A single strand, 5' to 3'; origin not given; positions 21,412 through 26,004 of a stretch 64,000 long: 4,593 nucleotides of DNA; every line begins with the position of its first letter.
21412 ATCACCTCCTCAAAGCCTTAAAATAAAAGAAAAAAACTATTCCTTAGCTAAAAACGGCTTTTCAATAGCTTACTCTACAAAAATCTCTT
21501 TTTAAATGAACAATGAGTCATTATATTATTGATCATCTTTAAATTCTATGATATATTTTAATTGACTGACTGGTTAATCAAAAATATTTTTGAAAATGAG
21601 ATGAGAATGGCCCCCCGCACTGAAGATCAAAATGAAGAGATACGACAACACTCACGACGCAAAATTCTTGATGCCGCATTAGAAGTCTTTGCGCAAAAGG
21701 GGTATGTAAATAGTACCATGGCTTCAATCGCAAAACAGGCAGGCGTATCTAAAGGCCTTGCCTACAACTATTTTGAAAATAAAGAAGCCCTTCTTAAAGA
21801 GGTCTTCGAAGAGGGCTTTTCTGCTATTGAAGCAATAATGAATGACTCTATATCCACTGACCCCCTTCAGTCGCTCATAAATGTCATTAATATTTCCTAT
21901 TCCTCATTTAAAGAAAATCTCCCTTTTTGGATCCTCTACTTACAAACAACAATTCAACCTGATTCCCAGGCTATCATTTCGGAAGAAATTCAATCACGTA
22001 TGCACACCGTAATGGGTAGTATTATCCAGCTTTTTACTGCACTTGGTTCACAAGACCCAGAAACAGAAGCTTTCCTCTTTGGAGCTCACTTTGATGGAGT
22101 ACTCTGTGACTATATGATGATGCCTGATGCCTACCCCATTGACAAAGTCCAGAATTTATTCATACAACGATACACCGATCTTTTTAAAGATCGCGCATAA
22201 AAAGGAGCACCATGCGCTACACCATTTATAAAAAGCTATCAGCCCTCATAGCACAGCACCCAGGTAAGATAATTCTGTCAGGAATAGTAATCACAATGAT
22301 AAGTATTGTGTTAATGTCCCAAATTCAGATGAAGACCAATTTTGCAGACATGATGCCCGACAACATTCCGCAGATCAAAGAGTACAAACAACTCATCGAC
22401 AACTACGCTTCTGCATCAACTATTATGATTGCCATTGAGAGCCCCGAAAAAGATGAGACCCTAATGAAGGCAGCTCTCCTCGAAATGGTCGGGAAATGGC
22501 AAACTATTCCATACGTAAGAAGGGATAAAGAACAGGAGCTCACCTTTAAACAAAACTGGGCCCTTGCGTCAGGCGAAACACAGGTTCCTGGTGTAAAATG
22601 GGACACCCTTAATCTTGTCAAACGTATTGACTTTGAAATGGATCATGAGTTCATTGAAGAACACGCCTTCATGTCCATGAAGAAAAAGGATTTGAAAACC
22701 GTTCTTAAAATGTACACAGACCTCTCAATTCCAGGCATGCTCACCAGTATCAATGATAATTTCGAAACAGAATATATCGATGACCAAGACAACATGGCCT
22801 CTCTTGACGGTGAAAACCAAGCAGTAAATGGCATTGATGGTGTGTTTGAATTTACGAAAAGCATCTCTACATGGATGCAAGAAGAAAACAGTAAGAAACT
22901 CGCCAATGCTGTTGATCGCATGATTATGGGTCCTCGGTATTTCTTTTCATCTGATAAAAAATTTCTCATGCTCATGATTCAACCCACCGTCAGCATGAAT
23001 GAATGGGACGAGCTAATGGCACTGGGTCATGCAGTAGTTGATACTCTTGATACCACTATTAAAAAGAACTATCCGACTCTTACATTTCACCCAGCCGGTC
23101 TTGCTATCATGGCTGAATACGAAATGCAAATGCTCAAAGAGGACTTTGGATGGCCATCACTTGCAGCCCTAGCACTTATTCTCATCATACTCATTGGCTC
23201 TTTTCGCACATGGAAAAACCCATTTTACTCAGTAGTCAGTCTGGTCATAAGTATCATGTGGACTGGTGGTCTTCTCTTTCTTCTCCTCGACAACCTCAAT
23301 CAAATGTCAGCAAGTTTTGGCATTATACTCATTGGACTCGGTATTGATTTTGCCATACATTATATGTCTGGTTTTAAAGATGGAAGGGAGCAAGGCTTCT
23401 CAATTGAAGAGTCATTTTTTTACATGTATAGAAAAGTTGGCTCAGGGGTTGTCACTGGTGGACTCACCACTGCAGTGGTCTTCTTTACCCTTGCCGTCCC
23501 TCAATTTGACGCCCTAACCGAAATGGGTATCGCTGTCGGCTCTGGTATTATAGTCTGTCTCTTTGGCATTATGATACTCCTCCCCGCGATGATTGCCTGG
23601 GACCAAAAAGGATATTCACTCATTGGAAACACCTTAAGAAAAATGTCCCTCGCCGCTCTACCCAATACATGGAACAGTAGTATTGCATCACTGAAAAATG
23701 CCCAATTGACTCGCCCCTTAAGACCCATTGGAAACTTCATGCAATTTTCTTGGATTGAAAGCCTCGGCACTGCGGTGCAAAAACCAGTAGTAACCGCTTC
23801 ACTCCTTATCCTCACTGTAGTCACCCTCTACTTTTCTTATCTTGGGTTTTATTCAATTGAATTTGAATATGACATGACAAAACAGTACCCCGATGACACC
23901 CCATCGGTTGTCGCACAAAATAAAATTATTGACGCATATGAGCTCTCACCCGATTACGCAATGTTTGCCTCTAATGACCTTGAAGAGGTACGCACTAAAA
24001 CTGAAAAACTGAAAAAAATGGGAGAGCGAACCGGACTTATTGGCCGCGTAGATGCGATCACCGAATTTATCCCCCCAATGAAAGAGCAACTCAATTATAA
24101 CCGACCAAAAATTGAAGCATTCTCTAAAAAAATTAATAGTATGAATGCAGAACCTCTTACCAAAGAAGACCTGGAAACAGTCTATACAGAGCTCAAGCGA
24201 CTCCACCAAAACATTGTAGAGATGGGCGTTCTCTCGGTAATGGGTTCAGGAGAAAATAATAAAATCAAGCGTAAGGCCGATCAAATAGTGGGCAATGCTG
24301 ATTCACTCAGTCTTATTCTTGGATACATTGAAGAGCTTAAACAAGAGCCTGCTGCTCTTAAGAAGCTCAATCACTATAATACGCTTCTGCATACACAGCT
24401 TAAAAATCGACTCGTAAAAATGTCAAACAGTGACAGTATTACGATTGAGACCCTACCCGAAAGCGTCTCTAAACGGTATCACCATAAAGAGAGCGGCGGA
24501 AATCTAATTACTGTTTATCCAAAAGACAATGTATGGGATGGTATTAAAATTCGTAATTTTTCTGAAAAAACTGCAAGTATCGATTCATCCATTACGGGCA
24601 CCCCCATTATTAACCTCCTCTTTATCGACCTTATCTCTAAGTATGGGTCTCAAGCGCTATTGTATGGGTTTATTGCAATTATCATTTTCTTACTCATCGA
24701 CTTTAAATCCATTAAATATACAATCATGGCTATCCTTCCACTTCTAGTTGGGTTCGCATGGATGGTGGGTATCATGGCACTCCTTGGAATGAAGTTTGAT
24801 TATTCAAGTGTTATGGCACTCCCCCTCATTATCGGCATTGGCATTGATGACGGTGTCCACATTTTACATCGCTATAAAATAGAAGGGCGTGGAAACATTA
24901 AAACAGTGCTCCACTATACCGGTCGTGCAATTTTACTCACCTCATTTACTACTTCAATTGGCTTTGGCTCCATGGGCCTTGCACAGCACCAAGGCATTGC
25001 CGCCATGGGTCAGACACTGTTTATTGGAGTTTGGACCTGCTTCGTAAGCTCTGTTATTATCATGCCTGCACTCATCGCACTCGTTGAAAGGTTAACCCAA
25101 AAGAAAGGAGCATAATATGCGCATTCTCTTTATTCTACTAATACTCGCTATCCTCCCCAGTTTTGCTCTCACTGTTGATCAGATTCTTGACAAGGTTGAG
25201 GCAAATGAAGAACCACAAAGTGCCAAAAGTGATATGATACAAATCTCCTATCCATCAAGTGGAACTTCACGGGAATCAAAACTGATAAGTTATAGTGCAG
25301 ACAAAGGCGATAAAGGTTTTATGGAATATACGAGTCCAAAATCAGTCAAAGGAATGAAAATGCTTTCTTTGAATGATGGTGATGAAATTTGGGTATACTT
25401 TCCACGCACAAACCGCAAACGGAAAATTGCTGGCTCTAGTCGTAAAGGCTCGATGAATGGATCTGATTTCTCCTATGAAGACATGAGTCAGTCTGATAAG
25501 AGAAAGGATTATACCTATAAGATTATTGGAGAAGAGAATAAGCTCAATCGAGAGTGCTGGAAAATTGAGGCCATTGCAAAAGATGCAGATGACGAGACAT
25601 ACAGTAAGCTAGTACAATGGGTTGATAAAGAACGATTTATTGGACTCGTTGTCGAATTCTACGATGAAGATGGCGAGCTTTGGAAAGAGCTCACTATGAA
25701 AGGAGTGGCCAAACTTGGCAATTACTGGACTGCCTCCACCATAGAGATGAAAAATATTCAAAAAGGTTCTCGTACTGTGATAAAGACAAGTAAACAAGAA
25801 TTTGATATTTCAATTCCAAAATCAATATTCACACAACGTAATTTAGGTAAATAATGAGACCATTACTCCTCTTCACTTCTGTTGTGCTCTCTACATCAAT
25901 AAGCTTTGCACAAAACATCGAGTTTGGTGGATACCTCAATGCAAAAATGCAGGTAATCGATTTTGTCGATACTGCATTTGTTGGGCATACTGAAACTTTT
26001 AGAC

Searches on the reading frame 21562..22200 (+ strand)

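Call 6: search_protein_families(library=pfam, proteins=[window:21562-22200:+], max_evalue=0.001)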
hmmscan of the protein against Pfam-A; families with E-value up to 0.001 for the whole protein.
window:21562-22200:+ (212 aa): 1 family
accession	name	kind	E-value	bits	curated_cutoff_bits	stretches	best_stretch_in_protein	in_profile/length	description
PF00440.29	TetR_N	-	3.2e-18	65.7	24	1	35-81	1-47/47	Bacterial regulatory proteins, tetR family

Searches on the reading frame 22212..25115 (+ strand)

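Call 6: search_protein_families(library=pfam, proteins=[window:22212-25115:+], max_evalue=0.001)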
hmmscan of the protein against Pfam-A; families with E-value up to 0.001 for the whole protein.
window:22212-25115:+ (967 aa): 3 families
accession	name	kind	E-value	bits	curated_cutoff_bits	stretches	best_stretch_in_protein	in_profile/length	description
PF03176.21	MMPL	-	2e-31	109.6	20.5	2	240-463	76-301/333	MMPL family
PF02355.23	SecD_SecF_C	-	8.5e-07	29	20.5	1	809-958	30-186/189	Protein export membrane protein SecD/SecF, C-terminal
PF02460.24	Patched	-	0.00015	22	23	1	830-956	22-155/156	Patched SSD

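Call 7: search_protein_families(library=ncbifam, proteins=[window:22212-25115:+], max_evalue=0.001)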
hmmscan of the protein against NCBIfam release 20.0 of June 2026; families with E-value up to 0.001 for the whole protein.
window:22212-25115:+ (967 aa): 13 families
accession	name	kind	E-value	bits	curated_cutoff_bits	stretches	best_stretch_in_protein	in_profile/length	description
TIGR03480.1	HpnN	hypoth_equivalog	5.6e-89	299.2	751.85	1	141-956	104-857/862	hopanoid biosynthesis associated RND transporter like protein HpnN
NF045600.2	BstA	equivalog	2.1e-67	227.8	1400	1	142-960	105-899/903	sterol transporter cytoplasmic membrane protein BstA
TIGR00921.1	2A067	subfamily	8.2e-59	199.3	351.9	3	790-964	172-352/733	hydrophobe/amphiphile efflux-3 (HAE3) family transporter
NF052374.1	HopndTporHpnN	equivalog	2.1e-55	188.3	1100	2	532-956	455-855/858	hopanoid transporter HpnN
TIGR00833.1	actII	subfamily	9.3e-39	133.4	874.7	2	290-681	153-519/910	MMPL family RND transporter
TIGR00916.1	2A0604s01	subfamily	1.7e-08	34.4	148.6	1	810-948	88-231/231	SecD/SecF family protein translocase subunit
TIGR00966.2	transloc_SecF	equivalog_domain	4.1e-08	33.1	160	1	806-956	120-277/279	protein translocase subunit SecF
NF009583.0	PRK13024.1-3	subfamily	1.7e-05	23.1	721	1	813-964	581-739/755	protein translocase subunit SecDF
TIGR00918.1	2A060602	subfamily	1.9e-05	22.5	1120.4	1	844-957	437-556/1145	transmembrane receptor Patched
NF011315.0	PRK14726.1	equivalog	4.4e-05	21.8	1249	1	809-962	671-832/855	protein translocase subunit SecDF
NF000037.1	RND_perm_OqxB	exception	0.00015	19.7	2200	0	317-429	348-460/1050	multidrug efflux RND transporter permease subunit OqxB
NF009580.0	PRK13023.1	equivalog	0.00024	19.5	1153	0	316-462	295-445/775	protein translocase subunit SecDF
NF009581.0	PRK13024.1-1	equivalog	0.00072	17.8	1058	1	808-890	568-649/752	protein translocase subunit SecDF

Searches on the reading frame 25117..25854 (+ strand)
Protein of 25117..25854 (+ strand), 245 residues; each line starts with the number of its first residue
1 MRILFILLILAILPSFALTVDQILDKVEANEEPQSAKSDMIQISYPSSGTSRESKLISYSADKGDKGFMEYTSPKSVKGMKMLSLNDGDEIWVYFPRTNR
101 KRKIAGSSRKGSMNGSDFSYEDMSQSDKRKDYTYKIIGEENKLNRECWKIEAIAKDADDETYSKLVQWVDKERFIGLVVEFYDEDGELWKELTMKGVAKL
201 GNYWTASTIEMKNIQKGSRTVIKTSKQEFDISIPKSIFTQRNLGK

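Call 6: search_protein_families(library=pfam, proteins=[window:25117-25854:+], max_evalue=0.001)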
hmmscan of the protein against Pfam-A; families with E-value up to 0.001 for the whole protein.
window:25117-25854:+ (245 aa): 2 families
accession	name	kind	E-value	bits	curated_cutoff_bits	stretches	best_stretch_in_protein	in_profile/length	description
PF17131.11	LolA_like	-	1.4e-60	204.6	30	1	65-244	3-183/184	Outer membrane lipoprotein-sorting protein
PF07044.18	DUF1329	-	8.5e-12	45.5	23.1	1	145-230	262-348/368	Protein of unknown function (DUF1329)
